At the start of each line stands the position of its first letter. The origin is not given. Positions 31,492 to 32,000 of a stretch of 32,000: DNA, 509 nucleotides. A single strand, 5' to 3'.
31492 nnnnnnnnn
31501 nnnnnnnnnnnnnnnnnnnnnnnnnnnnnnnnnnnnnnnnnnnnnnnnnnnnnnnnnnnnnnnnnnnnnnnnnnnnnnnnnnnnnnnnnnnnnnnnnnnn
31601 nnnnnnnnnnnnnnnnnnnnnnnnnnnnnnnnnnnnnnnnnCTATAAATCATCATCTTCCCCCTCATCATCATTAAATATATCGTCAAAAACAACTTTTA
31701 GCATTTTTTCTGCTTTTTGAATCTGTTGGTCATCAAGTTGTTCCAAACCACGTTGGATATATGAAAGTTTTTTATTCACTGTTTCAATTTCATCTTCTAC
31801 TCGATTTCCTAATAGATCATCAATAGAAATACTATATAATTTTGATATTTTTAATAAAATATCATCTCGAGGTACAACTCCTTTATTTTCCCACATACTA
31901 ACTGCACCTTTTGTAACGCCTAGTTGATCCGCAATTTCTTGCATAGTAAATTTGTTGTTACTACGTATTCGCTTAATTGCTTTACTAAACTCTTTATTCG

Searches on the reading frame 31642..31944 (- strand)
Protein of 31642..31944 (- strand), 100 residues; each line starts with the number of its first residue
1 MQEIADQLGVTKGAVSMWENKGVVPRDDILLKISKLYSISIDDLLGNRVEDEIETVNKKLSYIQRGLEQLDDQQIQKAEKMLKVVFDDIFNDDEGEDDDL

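Call 3: search_protein_families(library=pfam, proteins=[window:31642-31944:-], max_evalue=1)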
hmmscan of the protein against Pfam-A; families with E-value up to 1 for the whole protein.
window:31642-31944:- (100 aa): 16 families
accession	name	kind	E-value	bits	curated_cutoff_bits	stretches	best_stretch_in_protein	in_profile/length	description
PF01381.28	HTH_3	-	2e-08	34.6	23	1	2-44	13-55/55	Helix-turn-helix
PF07022.19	Phage_CI_repr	-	3.9e-05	24.3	22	1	2-46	16-59/65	Bacteriophage CI repressor helix-turn-helix domain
PF14549.12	P22_Cro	-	0.0021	18.3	30.2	1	3-27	14-36/60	DNA-binding transcriptional regulator Cro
PF04545.22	Sigma70_r4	-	0.0081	16.1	24.1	1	2-22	24-44/50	Sigma-70, region 4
PF02185.22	HR1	-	0.0082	16.5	33.1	1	34-77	23-66/67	Hr1 repeat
PF12844.13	HTH_19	-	0.013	15.9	30.2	1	1-45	15-59/64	Helix-turn-helix domain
PF15943.11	YdaS_toxin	-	0.032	14.5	30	1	3-38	13-48/65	Bacterial toxin YdaS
PF13411.12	MerR_1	-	0.046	14.3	21.6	1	2-25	4-27/69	MerR HTH family regulatory protein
PF18052.6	Rx_N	-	0.061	13.9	27.7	1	45-78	19-52/93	Rx N-terminal domain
PF10684.14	BDM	-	0.069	14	32.9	1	20-53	27-60/71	Putative biofilm-dependent modulation protein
PF13443.12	HTH_26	-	0.073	13.8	22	1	3-45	15-58/63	Cro/C1-type HTH DNA-binding domain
PF14567.11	SUKH_5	-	0.073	13.3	27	1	50-89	2-41/142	SMI1-KNR4 cell-wall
PF08281.18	Sigma70_r4_2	-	0.11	12.7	25.7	1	2-15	30-43/54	Sigma-70, region 4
PF17072.10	Spike_torovirin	-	0.12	10.7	35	1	4-79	889-962/1272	Torovirinae spike glycoprotein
PF00440.29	TetR_N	-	0.23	11.7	24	1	1-15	19-33/47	Bacterial regulatory proteins, tetR family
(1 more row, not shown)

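Call 4: search_protein_families(library=padloc, proteins=[window:31642-31944:-], max_evalue=1)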
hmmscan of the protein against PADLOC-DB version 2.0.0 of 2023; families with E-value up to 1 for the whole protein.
window:31642-31944:- (100 aa): 13 families
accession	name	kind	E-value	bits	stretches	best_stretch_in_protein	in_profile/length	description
PDLC03944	RmrA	-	2.7e-05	21.4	1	2-42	23-63/384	-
PDLC03954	RmrA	-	0.00019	18.5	1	1-85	26-108/380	-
PDLC03947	RmrA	-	0.00019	18.4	1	2-42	28-68/383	-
PDLC02926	HTH_VI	-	0.00072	17.8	1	2-59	18-75/92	-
PDLC03945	RmrA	-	0.0011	16.3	1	2-77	19-95/394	-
PDLC03956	RmrA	-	0.0019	15.3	1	2-80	26-104/399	-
PDLC04775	PDC-M69A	-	0.0022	16.5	1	2-91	24-106/113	-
PDLC04142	capH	-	0.0028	16.7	1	2-84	23-97/103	capH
PDLC04133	mad1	-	0.0036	15.6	1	1-25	8-32/60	mads_1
PDLC00298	PtuA1|PtuA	-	0.0047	14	1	32-93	344-404/423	AAA ATPase domain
PDLC03952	RmrA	-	0.0075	13.1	1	2-37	39-74/395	-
PDLC03951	RmrA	-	0.011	12.8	1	3-52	26-75/400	-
PDLC03949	RmrA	-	0.024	11.5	1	2-49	19-66/363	-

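Call 5: search_protein_families(library=ncbifam, proteins=[window:31642-31944:-], max_evalue=1)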
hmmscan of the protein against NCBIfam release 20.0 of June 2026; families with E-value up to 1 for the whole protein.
window:31642-31944:- (100 aa): 7 families
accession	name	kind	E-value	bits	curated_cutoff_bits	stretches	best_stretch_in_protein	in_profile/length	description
NF041951.1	phage_RstR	subfamily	5.5e-09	36.3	80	1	2-83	19-97/108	RstR family transcriptional repressor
NF047948.1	male_kill_WMK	equivalog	8.1e-06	25.5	300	1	2-86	179-259/300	WO male-killing family protein Wmk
NF007408.0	PRK09943.1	equivalog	0.0004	20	211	1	3-70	25-93/185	HTH-type transcriptional regulator PuuR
NF052239.1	antitox_spr1629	equivalog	0.0007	18.8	335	1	2-76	19-94/377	spr1629 family repressor/antitoxin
NF046037.1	carphisopro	domain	0.03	14.5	38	1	3-27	13-37/54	carph-isopro domain-containing protein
NF005290.0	PRK06813.1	equivalog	0.032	13.2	286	1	19-96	202-277/346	homoserine dehydrogenase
NF008515.0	PRK11436.1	equivalog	0.092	13.1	136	1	20-52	27-59/71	biofilm-dependent modulation protein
